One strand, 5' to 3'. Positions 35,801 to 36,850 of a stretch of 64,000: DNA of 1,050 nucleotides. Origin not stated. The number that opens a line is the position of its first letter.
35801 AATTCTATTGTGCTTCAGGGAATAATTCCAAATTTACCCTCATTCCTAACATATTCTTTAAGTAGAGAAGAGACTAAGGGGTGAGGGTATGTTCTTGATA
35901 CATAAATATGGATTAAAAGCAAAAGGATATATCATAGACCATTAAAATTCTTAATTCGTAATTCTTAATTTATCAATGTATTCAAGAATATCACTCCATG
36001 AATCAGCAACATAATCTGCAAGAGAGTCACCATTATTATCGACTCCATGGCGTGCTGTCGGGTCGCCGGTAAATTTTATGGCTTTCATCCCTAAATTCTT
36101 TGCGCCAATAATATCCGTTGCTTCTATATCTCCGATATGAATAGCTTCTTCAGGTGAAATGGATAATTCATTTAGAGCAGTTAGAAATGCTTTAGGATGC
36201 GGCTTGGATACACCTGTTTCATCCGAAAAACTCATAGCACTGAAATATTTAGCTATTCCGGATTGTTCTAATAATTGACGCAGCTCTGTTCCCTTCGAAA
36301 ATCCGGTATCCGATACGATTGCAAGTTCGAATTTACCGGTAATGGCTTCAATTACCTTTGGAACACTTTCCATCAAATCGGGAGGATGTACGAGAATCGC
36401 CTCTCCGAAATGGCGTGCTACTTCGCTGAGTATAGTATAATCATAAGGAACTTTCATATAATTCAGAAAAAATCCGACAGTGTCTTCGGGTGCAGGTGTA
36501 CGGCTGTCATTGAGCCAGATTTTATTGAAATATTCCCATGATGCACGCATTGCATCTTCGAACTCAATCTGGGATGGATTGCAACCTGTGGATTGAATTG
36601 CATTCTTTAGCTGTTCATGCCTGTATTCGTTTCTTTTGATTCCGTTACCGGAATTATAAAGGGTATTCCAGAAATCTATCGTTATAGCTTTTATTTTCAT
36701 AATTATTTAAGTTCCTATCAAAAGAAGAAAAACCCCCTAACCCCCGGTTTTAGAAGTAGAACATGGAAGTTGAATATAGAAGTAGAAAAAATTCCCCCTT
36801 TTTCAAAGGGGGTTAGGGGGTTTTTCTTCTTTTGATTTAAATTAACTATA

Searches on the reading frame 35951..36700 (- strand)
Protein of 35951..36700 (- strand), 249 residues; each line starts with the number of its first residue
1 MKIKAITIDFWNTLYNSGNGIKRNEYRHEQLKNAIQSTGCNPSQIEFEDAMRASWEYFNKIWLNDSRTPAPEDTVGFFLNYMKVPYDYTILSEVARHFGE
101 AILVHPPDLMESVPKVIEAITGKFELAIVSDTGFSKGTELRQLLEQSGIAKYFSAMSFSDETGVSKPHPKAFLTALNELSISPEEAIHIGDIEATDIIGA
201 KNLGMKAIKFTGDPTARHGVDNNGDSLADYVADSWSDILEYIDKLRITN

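Call 74: search_protein_families(library=pfam, proteins=[window:35951-36700:-], max_evalue=0.00001)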
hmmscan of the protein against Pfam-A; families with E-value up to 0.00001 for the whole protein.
window:35951-36700:- (249 aa): 3 families
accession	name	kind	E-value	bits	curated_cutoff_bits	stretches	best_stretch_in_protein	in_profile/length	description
PF00702.32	Hydrolase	-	1.4e-18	68.4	26.4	1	3-204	1-191/191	haloacid dehalogenase-like hydrolase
PF13419.12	HAD_2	-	4.2e-16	60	23.8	1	96-208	67-176/178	Haloacid dehalogenase-like hydrolase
PF13242.12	Hydrolase_like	-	1.9e-10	41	22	1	165-234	3-71/75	HAD-hyrolase-like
